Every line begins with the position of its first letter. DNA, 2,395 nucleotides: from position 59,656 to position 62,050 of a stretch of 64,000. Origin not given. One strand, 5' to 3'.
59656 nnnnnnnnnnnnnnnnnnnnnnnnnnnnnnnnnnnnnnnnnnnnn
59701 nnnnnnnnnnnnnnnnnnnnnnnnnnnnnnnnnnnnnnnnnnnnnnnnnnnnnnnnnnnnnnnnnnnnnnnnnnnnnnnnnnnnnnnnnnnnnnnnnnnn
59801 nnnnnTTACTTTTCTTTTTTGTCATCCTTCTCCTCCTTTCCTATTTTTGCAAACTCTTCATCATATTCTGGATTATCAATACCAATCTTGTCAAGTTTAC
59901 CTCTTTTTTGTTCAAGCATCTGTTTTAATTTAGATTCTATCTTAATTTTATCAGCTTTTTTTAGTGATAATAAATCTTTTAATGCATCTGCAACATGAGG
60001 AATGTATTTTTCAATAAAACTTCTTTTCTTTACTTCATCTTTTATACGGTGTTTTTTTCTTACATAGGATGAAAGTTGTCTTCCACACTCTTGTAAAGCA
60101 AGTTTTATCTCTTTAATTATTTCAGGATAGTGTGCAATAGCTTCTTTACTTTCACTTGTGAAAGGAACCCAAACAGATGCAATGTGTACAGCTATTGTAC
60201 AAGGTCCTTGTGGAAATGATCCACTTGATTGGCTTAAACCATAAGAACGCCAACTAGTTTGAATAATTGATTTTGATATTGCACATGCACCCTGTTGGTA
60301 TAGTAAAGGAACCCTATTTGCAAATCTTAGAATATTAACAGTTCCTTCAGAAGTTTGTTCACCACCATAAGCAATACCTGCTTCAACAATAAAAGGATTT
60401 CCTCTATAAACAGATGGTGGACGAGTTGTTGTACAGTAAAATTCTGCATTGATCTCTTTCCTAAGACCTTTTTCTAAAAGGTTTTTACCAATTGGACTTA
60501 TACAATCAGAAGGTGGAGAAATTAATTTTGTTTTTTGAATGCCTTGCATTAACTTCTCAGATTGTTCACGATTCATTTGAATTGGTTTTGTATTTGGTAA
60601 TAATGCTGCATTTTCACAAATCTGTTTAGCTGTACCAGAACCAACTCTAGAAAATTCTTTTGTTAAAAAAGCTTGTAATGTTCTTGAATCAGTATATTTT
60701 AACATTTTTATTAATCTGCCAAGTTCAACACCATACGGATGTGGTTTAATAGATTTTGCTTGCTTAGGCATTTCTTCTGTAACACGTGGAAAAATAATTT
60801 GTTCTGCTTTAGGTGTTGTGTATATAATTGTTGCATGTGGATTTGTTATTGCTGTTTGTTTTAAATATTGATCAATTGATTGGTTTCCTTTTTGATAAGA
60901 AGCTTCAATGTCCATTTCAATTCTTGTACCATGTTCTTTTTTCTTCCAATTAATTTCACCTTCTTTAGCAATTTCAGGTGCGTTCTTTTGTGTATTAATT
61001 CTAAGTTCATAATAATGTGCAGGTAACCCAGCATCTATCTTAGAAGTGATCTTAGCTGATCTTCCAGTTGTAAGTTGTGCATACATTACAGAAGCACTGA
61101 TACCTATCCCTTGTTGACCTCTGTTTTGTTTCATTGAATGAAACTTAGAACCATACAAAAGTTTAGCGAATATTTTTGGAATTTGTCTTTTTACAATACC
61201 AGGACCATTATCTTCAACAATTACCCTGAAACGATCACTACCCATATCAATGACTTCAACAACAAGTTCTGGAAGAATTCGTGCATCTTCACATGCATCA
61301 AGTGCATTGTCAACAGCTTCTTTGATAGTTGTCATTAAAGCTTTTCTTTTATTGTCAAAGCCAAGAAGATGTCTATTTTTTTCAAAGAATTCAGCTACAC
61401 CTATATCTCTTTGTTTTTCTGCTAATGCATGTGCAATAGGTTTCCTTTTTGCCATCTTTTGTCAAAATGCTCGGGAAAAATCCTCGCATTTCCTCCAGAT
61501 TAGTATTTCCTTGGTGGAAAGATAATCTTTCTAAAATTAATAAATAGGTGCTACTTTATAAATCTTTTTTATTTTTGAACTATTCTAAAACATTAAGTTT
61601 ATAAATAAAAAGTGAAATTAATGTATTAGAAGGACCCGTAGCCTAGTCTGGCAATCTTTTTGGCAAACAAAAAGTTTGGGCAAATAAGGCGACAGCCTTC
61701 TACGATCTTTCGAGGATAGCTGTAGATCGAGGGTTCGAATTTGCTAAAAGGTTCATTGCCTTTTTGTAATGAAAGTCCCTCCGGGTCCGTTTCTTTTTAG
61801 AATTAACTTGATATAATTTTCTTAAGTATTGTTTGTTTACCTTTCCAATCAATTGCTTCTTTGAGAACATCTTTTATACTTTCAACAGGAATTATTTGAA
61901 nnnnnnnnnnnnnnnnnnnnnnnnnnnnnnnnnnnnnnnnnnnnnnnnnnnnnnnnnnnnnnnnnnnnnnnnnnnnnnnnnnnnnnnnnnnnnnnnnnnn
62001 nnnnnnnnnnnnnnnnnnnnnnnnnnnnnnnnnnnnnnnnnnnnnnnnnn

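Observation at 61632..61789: tRNA-Arg(TCT) with the same three-intron architecture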

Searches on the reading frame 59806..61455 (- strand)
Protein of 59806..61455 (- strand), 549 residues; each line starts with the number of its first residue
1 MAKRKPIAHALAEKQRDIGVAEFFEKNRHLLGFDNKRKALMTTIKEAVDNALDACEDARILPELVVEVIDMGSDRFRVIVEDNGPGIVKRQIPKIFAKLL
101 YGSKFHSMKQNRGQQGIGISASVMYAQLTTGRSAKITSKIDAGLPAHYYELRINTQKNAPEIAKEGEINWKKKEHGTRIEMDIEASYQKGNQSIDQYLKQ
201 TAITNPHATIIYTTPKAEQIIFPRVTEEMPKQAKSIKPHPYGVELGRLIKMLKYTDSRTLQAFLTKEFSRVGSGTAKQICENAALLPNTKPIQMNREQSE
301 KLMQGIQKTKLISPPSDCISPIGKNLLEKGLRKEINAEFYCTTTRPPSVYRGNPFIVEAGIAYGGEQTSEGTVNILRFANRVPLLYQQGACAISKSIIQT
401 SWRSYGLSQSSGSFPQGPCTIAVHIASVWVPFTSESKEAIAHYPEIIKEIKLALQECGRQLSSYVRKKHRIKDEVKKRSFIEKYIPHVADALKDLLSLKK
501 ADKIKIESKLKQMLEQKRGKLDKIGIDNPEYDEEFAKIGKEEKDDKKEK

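Call 17: find_encoding_contigs(protein=window:59806-61455:-, flank=10000, max_places=10)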
Protein window:59806-61455:- (549 aa): 4 contigs read that carry it; 1 place shown.
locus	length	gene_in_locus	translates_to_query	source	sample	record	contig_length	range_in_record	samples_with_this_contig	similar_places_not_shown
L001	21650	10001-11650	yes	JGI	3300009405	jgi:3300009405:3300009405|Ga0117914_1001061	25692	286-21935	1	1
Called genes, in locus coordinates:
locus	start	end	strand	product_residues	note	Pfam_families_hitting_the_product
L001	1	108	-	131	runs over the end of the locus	?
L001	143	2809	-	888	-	PF00690:Cation_ATPase_N, PF00122:E1-E2_ATPase, PF00702:Hydrolase, PF13246:Cation_ATPase, PF00689:Cation_ATPase_C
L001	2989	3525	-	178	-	PF08123:DOT1 (weak)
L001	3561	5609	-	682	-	PF01261:AP_endonuc_2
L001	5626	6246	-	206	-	-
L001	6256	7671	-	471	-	-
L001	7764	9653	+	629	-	PF01078:Mg_chelatase (weak), PF05496:RuvB_N (faint), PF20030:bpMoxR (faint), PF13401:AAA_22 (faint), PF00158:Sigma54_activat, PF20436:LonB_AAA-LID, PF05362:Lon_C, PF13541:ChlI, +3 more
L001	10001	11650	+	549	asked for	PF02518:HATPase_c, PF13589:HATPase_c_3 (weak), PF09239:Topo-VIb_trans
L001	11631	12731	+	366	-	PF04406:TP6A_N, PF20768:Topo_VI_alpha, PF21180:TOP6A-Spo11_Toprim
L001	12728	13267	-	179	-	PF00013:KH_1, PF21800:KH_KRR1_2nd, PF22891:KH_PNO1_2nd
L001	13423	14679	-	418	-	PF01751:Toprim (weak), PF13155:Toprim_2, PF13662:Toprim_4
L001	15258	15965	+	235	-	PF01636:APH (faint), PF06293:Kdo (weak), PF01163:RIO1, PF19974:TCAD9 (weak), PF00069:Pkinase (faint)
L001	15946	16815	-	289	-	-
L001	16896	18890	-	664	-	PF01935:DUF87, PF05872:HerA_C (weak), PF12802:MarR_2 (weak), PF01022:HTH_5 (faint)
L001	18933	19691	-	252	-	PF01978:TrmB, PF01047:MarR (weak), PF13412:HTH_24 (weak)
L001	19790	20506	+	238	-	PF01451:LMWPc (faint)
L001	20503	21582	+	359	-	PF00391:PEP-utilizers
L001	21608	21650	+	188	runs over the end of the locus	PF02545:Maf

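Call 18: find_related_loci(query=window:59806-61455:-, collection=genome_contigs, flank=6000)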
Query window:59806-61455:- (549 aa) in genome_contigs; peptide patterns used: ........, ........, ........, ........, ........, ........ (x = any residue, [..] = any of these).
600 stretches matched a pattern (row limit reached: there are more); 566 encode a relative of the query (tblastn E <= 1e-3); the best 80 are kept; 80 distinct loci.
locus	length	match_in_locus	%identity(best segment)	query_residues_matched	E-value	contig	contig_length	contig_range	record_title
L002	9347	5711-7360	74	1-548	0e+0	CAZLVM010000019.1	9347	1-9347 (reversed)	MAG TPA_asm: uncultured Methanosarcinales archaeon isolate binchicken_co171_24 genome assembly, contig: NODE_2035_length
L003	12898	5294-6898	76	11-545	0e+0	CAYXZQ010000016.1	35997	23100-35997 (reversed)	MAG TPA_asm: uncultured Methanosarcinales archaeon isolate SRP214966_co3_191 genome assembly, contig: NODE_1141_length_3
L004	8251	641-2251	73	8-545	0e+0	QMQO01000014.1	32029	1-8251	MAG: Candidatus Woesearchaeota archaeon isolate B72_G16 B72_Guay16_scaffold_00439, whole genome shotgun sequence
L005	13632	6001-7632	73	8-549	0e+0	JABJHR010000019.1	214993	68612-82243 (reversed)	MAG: Candidatus Woesearchaeota archaeon isolate SI074_bin25 k141_930504, whole genome shotgun sequence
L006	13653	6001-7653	72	1-548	0e+0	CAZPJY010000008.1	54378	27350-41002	MAG TPA_asm: uncultured Methanosarcinales archaeon isolate binchicken_co129_812 genome assembly, contig: NODE_1366_lengt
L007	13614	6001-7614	74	1-539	0e+0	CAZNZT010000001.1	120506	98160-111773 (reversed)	MAG TPA_asm: uncultured Methanosarcinales archaeon isolate binchicken_co256_988 genome assembly, contig: NODE_50_length_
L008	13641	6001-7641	71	5-549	0e+0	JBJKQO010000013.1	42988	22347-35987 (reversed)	MAG: Candidatus Woesearchaeota archaeon isolate Bin_36 S1Ck127_1793813_flag_0_multi_8.9981_len_42988, whole genome shotg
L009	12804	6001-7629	72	1-544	0e+0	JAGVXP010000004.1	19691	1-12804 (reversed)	Candidatus Woesearchaeota archaeon isolate RIFCSPHIGHO2_02_FULL_36_13 rifcsphigho2_02_scaffold_6797, whole genome shotgu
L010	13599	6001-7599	72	6-539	0e+0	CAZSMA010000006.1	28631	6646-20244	MAG TPA_asm: uncultured Methanosarcinales archaeon isolate SRP256446_co1_47 genome assembly, contig: NODE_352_length_286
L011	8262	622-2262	71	1-549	0e+0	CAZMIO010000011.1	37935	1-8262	MAG TPA_asm: uncultured Methanosarcinales archaeon isolate binchicken_co48_311 genome assembly, contig: NODE_1490_length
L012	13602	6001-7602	72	8-539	0e+0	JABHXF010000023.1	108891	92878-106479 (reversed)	MAG: Candidatus Woesearchaeota archaeon isolate SI047_bin3 k141_604877, whole genome shotgun sequence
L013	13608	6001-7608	72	8-541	0e+0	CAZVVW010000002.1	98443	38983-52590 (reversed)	MAG TPA_asm: uncultured Methanosarcinales archaeon isolate binchicken_co141_318 genome assembly, contig: NODE_695_length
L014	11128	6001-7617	71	1-540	0e+0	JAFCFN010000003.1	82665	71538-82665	Candidatus Woesearchaeota archaeon isolate Meg22_1618_Bin_104 Meg22_1618_Bin_104_scaffold_272, whole genome shotgun sequ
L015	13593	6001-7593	71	5-536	0e+0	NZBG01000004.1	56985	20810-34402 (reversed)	MAG: Candidatus Woesearchaeota archaeon isolate ARS1419 38168, whole genome shotgun sequence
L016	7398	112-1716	73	6-541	0e+0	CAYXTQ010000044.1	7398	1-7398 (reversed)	MAG TPA_asm: uncultured Methanosarcinales archaeon isolate binchicken_co266_33 genome assembly, contig: NODE_21118_lengt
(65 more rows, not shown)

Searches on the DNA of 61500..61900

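Call 38: search_rna_families(source=window, start=61500, end=61900, threshold=evalue, max_evalue=10, show_alignments=2)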
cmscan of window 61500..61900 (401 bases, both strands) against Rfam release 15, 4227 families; matches with E-value up to 10: 3.
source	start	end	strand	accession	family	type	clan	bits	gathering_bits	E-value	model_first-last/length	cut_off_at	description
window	61516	61550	+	RF01078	PK-PYVV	Cis-reg;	-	16.6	65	1.7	1-58/58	no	3'-terminal pseudoknot in PYVV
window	61603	61684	-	RF02869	ncS025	Gene; sRNA;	-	14.3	46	4.8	1-85/85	no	Burkholderia sRNA 25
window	61566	61599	+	RF02143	HYMAI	Gene; lncRNA;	-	11.8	80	4.2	206-241/241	no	Hydatidiform mole associated and imprinted conserved region 1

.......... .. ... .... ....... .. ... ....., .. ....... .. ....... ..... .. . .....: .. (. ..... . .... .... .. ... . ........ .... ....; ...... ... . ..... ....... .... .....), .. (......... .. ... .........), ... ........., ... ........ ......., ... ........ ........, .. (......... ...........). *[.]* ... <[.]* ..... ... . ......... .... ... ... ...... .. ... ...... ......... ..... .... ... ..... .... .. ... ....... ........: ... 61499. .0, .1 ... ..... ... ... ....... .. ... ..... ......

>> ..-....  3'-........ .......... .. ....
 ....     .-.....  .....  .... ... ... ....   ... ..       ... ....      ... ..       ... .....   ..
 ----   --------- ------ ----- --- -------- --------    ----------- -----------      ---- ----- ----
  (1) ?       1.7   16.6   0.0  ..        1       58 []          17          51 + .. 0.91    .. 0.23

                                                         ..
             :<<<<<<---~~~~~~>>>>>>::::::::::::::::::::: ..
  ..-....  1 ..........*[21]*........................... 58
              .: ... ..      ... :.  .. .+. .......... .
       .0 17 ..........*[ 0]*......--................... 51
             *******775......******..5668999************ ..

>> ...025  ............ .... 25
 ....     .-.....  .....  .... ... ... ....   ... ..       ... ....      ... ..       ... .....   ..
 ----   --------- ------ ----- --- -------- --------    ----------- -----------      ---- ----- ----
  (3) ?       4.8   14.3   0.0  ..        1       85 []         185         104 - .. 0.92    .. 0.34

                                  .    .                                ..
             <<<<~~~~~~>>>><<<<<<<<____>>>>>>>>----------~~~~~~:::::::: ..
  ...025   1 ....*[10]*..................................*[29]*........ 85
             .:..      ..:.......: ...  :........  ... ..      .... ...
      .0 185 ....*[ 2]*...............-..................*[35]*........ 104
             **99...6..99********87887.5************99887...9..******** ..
